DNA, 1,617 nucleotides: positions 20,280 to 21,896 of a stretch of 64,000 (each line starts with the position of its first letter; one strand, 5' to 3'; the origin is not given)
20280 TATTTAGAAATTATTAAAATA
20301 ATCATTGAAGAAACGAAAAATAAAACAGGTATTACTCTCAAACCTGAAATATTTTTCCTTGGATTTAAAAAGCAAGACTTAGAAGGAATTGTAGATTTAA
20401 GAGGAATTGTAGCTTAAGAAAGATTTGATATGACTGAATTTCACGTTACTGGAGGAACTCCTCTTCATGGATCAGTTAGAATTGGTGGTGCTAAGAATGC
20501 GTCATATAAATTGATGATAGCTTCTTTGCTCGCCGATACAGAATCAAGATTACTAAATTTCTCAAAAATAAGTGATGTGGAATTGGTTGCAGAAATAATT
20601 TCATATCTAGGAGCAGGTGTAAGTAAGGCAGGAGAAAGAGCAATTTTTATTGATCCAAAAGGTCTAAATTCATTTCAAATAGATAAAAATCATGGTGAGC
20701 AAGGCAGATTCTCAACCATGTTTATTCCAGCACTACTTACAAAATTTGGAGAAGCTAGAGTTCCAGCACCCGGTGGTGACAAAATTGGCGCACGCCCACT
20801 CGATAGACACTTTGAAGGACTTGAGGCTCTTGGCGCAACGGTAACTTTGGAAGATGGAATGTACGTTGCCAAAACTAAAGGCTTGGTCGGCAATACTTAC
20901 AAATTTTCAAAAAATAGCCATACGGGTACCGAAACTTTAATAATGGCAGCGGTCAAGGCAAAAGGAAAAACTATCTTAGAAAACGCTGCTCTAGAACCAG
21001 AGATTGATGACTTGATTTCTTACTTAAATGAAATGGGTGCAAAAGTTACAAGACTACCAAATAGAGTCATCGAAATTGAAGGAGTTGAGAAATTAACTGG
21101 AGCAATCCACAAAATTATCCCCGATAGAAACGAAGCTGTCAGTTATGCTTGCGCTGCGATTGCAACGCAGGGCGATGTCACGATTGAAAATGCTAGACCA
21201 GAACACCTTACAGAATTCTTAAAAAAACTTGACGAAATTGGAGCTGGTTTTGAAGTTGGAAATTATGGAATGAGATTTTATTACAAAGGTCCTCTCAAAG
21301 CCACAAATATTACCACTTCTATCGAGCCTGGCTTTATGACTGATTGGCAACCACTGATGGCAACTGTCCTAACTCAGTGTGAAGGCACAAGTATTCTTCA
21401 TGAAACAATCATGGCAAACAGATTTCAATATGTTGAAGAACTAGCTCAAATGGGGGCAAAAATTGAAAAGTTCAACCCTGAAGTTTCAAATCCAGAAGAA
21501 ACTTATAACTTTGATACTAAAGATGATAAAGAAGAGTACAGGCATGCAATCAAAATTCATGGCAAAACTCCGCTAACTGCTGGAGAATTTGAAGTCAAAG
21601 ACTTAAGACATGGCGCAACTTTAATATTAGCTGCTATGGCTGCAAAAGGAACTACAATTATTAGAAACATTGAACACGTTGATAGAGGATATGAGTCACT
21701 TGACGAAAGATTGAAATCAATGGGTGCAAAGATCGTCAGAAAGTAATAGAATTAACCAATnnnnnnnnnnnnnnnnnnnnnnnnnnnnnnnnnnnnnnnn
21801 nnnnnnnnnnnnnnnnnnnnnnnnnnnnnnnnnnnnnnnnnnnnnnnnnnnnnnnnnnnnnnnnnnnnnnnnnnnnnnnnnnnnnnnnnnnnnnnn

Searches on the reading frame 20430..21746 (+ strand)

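Call 41: search_protein_families(library=ncbifam, proteins=[window:20430-21746:+], max_evalue=1e-10)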
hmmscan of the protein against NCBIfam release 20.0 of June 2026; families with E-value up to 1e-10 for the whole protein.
window:20430-21746:+ (438 aa): 5 families
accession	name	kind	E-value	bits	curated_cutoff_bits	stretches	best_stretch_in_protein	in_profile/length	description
NF006873.0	PRK09369.1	subfamily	9.7e-141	469.2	297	1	1-437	1-416/419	UDP-N-acetylglucosamine 1-carboxyvinyltransferase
TIGR01072.1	murA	equivalog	4.5e-135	450.6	392.7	1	1-437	1-416/416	UDP-N-acetylglucosamine 1-carboxyvinyltransferase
NF009470.0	PRK12830.1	equivalog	2.9e-108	362.3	552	1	1-437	1-414/417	UDP-N-acetylglucosamine 1-carboxyvinyltransferase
TIGR01356.1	aroA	equivalog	1e-25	90.5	287.25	1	14-348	1-349/415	3-phosphoshikimate 1-carboxyvinyltransferase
NF011381.1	PRK14806.1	equivalog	9.2e-12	44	902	0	3-278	303-582/733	bifunctional prephenate dehydrogenase/3-phosphoshikimate 1-carboxyvinyltransferase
